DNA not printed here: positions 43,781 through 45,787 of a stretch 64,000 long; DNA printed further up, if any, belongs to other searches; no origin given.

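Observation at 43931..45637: ProRS-like paralog: conserved editing (INS) and anticodon-binding domains but degenerate aminoacylation motifs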

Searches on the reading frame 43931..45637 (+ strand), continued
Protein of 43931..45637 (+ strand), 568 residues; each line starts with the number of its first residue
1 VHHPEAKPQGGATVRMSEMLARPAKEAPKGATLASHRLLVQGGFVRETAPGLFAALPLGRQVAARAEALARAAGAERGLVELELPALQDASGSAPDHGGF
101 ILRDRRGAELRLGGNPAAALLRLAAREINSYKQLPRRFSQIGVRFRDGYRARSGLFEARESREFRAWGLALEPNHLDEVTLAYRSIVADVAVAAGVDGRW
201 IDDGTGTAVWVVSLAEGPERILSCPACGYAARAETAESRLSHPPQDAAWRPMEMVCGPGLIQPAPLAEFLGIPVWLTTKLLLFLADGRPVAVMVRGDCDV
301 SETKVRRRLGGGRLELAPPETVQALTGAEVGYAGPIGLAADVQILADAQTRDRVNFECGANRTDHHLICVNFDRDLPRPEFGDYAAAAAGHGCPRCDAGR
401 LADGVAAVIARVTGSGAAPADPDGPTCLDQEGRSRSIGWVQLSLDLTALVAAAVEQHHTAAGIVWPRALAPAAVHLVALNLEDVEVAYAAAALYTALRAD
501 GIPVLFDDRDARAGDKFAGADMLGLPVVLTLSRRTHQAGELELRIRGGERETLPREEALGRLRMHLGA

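Call 62: find_encoding_contigs(protein=P0008, flank=10000, max_places=1)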
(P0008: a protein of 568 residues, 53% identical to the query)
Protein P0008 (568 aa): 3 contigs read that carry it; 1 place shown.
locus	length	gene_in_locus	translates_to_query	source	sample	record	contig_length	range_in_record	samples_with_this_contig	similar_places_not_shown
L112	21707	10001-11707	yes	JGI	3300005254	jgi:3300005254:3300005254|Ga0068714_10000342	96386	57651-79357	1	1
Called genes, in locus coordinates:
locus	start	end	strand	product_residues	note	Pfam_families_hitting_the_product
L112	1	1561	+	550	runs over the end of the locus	PF01590:GAF, PF08447:PAS_3, PF07730:HisKA_3, PF02518:HATPase_c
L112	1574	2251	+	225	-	PF00072:Response_reg, PF00196:GerE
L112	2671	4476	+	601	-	-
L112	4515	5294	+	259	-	-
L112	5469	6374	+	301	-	PF20434:BD-FAE, PF00561:Abhydrolase_1 (weak), PF07859:Abhydrolase_3, PF12146:Hydrolase_4 (faint), PF12697:Abhydrolase_6 (weak), PF00326:Peptidase_S9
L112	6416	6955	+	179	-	PF19780:DUF6265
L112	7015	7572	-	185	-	-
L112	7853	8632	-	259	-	-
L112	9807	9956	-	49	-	-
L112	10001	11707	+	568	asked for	PF04073:tRNA_edit, PF03129:HGTP_anticodon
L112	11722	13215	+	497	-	PF13231:PMT_2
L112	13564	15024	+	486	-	PF26549:Tricorn_N (faint), PF26550:Tricorn_2nd (faint), PF07676:PD40 (faint), PF00404:Dockerin_1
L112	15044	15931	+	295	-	PF01058:Oxidored_q6, PF14720:NiFe_hyd_SSU_C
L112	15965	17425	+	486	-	PF27537:HoxH (weak), PF00374:NiFeSe_Hases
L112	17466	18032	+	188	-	PF01750:HycI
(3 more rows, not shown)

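Call 64: list_cluster_members(proteins=[P0003, P0004, P0007, P0070, P0095, P0089])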
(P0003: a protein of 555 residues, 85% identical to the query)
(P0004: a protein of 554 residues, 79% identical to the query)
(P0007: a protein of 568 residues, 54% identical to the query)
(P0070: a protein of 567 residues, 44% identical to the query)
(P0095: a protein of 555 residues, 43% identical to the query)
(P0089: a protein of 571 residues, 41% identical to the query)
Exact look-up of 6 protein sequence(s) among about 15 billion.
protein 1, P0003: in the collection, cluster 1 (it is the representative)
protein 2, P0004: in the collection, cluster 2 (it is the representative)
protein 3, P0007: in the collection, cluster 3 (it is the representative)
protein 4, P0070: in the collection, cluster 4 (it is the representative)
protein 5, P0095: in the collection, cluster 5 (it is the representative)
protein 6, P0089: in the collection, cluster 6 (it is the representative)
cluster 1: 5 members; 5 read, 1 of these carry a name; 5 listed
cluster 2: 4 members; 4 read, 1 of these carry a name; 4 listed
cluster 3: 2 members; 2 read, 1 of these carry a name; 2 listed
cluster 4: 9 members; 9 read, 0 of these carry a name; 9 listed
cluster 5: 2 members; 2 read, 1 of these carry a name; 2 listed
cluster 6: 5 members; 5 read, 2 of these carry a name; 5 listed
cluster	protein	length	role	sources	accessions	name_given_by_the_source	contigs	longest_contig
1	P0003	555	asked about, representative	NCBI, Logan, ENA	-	-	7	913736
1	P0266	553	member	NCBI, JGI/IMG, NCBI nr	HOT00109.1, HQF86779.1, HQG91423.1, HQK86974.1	MAG TPA: YbaK/EbsC family protein [Acidobacteriota bacterium] | hypothetical protein [Acidobacteriota bacterium]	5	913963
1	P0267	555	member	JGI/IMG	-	-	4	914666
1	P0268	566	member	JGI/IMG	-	-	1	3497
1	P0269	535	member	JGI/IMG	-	-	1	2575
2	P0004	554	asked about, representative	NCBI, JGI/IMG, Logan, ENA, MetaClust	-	\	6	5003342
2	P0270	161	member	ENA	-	-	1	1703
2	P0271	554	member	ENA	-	-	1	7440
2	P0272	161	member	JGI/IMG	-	-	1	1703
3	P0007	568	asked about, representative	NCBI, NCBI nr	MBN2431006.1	MAG: hypothetical protein JXQ27_05995 [Acidobacteria bacterium] | hypothetical protein [Acidobacteriota bacterium]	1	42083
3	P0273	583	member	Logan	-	-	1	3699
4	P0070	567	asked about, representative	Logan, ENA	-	-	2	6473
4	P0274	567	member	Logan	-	-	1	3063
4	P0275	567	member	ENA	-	-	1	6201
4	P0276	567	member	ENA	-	-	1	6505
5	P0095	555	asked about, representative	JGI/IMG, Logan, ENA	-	-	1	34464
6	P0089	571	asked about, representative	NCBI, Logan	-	-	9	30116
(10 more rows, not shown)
